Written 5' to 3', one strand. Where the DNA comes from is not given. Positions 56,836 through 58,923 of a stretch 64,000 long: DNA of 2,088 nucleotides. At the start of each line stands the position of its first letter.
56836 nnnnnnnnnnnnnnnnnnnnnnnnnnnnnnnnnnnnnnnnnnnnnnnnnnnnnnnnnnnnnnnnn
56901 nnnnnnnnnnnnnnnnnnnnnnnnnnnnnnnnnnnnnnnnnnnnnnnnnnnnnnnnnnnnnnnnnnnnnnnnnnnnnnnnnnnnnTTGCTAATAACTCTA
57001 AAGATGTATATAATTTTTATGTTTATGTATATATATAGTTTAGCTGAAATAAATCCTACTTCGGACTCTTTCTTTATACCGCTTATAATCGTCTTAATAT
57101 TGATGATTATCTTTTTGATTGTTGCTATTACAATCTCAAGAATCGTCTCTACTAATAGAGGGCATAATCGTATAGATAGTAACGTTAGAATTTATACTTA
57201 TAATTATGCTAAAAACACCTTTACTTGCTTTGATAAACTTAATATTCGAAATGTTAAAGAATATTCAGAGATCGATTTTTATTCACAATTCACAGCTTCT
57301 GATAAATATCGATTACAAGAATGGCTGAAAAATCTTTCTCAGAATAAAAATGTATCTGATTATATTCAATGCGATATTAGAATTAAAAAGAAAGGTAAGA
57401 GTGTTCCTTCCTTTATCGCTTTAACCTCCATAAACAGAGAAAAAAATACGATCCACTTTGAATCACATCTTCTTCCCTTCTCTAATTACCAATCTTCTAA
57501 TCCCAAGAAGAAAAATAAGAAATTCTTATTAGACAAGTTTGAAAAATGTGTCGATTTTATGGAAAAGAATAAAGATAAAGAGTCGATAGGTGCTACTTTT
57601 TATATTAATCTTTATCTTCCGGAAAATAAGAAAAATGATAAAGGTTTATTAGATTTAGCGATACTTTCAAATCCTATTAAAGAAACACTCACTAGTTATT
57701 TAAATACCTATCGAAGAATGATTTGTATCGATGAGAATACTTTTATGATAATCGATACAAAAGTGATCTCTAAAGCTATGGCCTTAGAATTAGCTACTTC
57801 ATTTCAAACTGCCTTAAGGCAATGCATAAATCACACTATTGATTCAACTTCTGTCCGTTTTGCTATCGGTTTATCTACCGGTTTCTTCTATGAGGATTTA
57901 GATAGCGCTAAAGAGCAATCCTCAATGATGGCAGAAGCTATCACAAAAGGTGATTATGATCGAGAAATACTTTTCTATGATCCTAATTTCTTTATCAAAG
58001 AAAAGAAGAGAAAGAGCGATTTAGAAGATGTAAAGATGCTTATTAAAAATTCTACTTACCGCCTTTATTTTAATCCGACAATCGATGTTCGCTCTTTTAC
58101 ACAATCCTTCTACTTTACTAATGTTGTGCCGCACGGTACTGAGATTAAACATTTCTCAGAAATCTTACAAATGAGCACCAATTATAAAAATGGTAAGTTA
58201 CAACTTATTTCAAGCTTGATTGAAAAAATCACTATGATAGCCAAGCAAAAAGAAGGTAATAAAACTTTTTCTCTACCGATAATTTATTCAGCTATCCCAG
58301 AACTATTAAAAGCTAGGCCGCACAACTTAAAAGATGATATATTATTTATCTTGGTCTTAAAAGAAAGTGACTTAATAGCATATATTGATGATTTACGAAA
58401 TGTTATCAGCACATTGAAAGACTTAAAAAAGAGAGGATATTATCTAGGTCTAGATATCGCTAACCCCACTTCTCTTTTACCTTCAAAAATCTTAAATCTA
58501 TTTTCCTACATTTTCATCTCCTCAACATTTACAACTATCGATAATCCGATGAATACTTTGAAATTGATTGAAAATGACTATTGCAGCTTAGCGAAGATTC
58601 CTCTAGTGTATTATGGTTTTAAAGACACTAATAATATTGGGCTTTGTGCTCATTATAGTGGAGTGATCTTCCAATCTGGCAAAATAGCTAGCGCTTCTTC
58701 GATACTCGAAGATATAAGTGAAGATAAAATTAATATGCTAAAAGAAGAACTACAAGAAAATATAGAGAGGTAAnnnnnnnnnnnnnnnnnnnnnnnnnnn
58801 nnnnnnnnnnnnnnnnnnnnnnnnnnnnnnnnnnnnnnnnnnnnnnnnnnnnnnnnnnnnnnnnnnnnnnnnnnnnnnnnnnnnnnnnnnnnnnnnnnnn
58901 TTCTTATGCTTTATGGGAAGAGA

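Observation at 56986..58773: Membrane protein with apparently degenerate GGDEF- and EAL-like domains in an organism that otherwise looks devoid of cyclic-di-GMP machinery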

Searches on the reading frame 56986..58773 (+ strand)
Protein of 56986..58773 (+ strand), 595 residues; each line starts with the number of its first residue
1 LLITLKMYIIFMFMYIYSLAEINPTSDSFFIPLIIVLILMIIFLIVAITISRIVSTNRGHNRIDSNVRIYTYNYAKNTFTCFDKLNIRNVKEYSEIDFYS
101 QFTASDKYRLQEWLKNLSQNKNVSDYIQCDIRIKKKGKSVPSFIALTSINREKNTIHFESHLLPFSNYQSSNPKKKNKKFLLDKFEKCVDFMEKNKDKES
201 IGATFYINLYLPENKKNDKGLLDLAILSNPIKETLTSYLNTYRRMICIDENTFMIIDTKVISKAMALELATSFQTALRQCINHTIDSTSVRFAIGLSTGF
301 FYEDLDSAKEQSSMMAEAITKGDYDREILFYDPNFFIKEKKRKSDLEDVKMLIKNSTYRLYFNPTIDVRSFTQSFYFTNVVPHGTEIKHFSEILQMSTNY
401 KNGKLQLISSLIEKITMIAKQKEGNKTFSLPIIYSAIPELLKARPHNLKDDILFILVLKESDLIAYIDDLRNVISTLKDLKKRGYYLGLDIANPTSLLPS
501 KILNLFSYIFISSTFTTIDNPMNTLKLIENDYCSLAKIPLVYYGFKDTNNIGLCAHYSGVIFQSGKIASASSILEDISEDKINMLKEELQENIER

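Call 3: search_protein_families(library=pfam, proteins=[window:56986-58773:+], max_evalue=10)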
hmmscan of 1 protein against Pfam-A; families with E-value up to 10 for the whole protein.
window:56986-58773:+ (595 aa): 1 family
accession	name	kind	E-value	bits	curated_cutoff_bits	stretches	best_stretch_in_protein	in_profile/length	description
PF19779.4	DUF6264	-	1.2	9.8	31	1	4-48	127-171/183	Family of unknown function (DUF6264)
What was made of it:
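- On EAL domain / c-di-GMP phosphodiesterase (PF00563): The window protein has no hit (call 3).
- On PAS domain: No Pfam PAS hit by sequence (call 3).
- On GdpP (c-di-AMP phosphodiesterase): There are no DHH/DHHA1 Pfam hits (call 3).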

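Call 4: search_protein_families(library=ncbifam, proteins=[window:56986-58773:+], max_evalue=10)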
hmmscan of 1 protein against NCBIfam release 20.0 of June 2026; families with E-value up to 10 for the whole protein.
window:56986-58773:+ (595 aa): 2 families
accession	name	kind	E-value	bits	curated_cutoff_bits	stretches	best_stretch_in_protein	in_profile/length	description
NF008807.1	PRK11829.1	equivalog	2.5e-05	22.6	733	1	249-370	320-441/670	biofilm formation regulator HmsP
NF041560.1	T6SS_Burk_ExIF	subfamily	0.24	11.1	90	1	3-62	135-187/234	putative type VI secretion system effector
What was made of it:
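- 57538..57978 (+): GGDEF-like (pseudo-diguanylate cyclase) domain, residues about 185-331. Weak NCBIfam HmsP hit over residues 249-370 (call 4).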

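Call 5: search_solved_structures(query=window:56986-58770:+, max_evalue=10, show_alignments=3)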
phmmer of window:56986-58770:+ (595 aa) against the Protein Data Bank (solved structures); distinct sequences matched with E-value up to 10: 2.
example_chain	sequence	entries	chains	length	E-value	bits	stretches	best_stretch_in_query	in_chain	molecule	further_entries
7pgg_A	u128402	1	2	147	1.1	10.8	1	19-64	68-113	Ion transport protein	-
7pgi_A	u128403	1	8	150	1.2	10.8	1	19-64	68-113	Ion transport protein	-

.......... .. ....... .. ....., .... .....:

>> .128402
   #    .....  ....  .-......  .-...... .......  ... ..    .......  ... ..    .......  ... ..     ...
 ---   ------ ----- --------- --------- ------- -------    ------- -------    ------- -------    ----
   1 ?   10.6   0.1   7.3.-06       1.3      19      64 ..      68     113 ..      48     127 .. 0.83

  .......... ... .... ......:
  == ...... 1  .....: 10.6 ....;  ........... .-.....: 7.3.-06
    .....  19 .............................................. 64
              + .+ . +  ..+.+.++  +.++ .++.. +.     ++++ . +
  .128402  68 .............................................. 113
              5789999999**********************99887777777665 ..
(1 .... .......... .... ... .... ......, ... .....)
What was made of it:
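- Tried and rejected: Pfam, NCBIfam and PDB-sequence scans gave nothing apart from a weak HmsP hit (calls 3-5).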

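Call 6: find_homologous_proteins(query=window:56986-58770:+, max_evalue=0.001)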
Query window:56986-58770:+ (595 aa): 5 proteins with E <= 0.001 among 8000 candidates.
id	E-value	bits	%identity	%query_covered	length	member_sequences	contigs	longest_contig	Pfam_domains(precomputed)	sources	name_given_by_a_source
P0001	0.0e+0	1268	99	98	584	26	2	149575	-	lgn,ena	-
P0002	1.3e-134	468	42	86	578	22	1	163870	-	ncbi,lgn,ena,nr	ncbi:MAG TPA: hypothetical protein IAC60_03780 [Candidatus Enterosoma merdigallinarum]|nr:hypothetic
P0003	6.8e-102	360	36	89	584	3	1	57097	-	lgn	-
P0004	9.7e-98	346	38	88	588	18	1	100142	-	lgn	-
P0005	6.0e-97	344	36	94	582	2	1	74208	-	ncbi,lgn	-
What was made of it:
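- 57019..58773 (+): Coding sequence of the PAS/GGDEF-like/EAL-like protein (584 aa plus stop). The mechanical ORF begins at TTG 56986. P0001 is 99% identical and is 584 aa (call 6).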

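Call 11: search_solved_structures(query=A1, max_evalue=10, show_alignments=4)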
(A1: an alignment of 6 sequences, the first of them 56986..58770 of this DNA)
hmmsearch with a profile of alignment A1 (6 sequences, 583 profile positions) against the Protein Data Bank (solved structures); distinct sequences matched with E-value up to 10: 1.
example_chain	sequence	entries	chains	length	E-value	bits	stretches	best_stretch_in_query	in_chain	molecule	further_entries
1w5l_A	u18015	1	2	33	0.97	11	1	460-490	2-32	GENERAL CONTROL PROTEIN GCN4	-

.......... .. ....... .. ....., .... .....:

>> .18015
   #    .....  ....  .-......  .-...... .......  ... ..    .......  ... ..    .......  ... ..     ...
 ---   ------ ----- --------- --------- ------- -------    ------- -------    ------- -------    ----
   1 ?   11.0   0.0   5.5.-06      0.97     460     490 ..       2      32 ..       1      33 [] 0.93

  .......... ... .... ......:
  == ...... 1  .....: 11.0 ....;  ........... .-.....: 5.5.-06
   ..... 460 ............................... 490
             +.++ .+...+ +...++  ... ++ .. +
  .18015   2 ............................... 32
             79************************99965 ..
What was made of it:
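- Tried and rejected: The 6-sequence profile against PDB also gave nothing (call 11).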

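Call 16: search_protein_families(library=pfam, alignment_id=A1, max_evalue=10)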
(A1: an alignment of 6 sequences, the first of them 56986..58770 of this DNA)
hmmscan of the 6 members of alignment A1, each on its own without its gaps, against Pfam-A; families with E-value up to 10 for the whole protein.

A. member 1, window:56986-58770:+ (595 aa): 1 family
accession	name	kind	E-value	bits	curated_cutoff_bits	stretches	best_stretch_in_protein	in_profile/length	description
PF19779.4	DUF6264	-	1.2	9.8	31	1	4-48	127-171/183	Family of unknown function (DUF6264)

B. families by the number of members that match (of 6 scanned): 5 families
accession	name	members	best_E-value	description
PF16238.11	DUF4897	1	0.027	Domain of unknown function (DUF4897)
PF09228.15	Prok-TraM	1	0.051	Prokaryotic Transcriptional repressor TraM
PF00563.25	EAL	1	0.061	EAL domain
PF25184.1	YxzE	1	0.69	YxzE-like putative bacteriocin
PF19779.4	DUF6264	1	1.2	Family of unknown function (DUF6264)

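Call 17: search_protein_families(library=ncbifam, alignment_id=A1, max_evalue=10)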
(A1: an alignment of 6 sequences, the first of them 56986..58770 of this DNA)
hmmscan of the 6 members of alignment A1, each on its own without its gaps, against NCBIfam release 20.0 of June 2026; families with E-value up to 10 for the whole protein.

A. member 1, window:56986-58770:+ (595 aa): 2 families
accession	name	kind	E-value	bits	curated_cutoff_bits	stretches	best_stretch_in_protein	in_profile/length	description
NF008807.1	PRK11829.1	equivalog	2.5e-05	22.6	733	1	249-370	320-441/670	biofilm formation regulator HmsP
NF041560.1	T6SS_Burk_ExIF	subfamily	0.24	11.1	90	1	3-62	135-187/234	putative type VI secretion system effector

B. families by the number of members that match (of 6 scanned): 9 families
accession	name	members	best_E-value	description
NF008807.1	PRK11829.1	6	4.5e-08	biofilm formation regulator HmsP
NF053781.1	cdiGMPphdstlr2612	2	0.022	Tlr1612 family c-di-GMP phosphodiesterase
NF008467.0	PRK11359.1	1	1.3e-05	oxygen-sensing cyclic-di-GMP phosphodiesterase DosP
NF045955.1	MHO_4530_fam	1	0.0012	MHO_4530 family protein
NF007474.0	PRK10060.1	1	0.0039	cyclic di-GMP phosphodiesterase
NF045675.1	PhdiestaseDibA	1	0.0063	phosphodiesterase DibA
NF010662.0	PRK14058.1-4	1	0.14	[LysW]-aminoadipate/[LysW]-glutamate kinase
NF041560.1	T6SS_Burk_ExIF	1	0.24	putative type VI secretion system effector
NF045529.2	Heimdall-CTERM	1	10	Heimdall-CTERM domain-containing surface protein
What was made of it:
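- Closest known: CsrD. Different: No sequence-level orthology was seen: no CsrD model appeared in the NCBIfam scans (calls 4, 17).
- All 6 close members hit the NCBIfam HmsP model weakly (call 17).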

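Call 18: predict_structure(alignment_id=A1)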
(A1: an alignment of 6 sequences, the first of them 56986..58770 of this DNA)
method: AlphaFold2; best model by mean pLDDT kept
length: 595 residues; sequences in the alignment: 6
mean_pLDDT: 80.4   pTM: 0.54
mean pLDDT of the five models: 80.4, 76.4, 65.0, 61.5, 55.5
residues with pLDDT >= 90: 121; 70-90: 370; 50-70: 78; < 50: 26
segments of 3 or more residues with pLDDT < 50: 1-3, 23-25, 56-65, 166-175
pLDDT, mean of each block of 10 residues (from residue 1): 56 65 54 73 80 52 57 90 72 86 81 88 74 60 78 86 49 55 84 68 88 84 89 86 87 86 73 84 83 86 81 90 81 79 86 87 90 90 84 88 91 89 86 92 80 91 86 93 93 87 90 79 84 77 85 80 82 87 88 76
secondary structure, 60 per line:
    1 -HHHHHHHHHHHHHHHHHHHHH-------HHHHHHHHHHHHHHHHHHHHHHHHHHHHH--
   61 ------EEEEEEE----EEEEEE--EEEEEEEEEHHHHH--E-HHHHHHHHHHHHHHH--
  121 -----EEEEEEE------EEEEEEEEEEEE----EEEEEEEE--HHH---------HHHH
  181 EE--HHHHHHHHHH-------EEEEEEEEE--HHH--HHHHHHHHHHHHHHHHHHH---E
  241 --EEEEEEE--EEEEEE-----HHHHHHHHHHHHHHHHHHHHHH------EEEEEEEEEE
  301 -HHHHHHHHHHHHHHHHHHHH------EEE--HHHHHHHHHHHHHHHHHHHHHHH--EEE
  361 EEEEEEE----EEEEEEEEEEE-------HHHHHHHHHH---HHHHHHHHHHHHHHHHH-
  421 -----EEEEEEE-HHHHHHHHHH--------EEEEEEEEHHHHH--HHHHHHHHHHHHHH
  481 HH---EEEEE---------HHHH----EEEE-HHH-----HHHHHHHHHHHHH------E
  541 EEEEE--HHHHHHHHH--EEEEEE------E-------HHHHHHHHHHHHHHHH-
elements in order: H2-22 H30-58 E67-73 E78-83 E86-94 H95-99 H104-118 E126-132 E139-150 E155-162 H177-180 H185-194 E202-210 H218-236 E243-249 E252-257 H263-284 E291-300 H302-321 E328-330 H333-355 E358-367 E372-382 H390-399 H403-419 E426-432 H434-443 E452-459 H460-464 H467-482 E486-490 H500-503 E508-511 H521-533 E540-545 H548-556 E559-564 H579-594
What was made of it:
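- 57070..57138 (+): Single transmembrane anchor, ORF residues about 29-51. It follows a roughly 17-residue acidic N-terminal tail and is followed by R/K-rich residues. The model shows a helix over residues 30-58 (call 18).
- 57481..57537 (+): Basic linker with low model confidence (residues 166-184, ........). pLDDT below 50 at residues 166-175 (call 18).
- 57979..58053 (+): Helix connecting the GGDEF-like and EAL-like domains (residues 332-356). DSSP helix 333-355 (call 18).
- AF2 model, pLDDT 80 (call 18). The PAS-to-GGDEF linker is predicted to be disordered and basic rather than a signalling helix (call 18). The model is confident (call 18).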
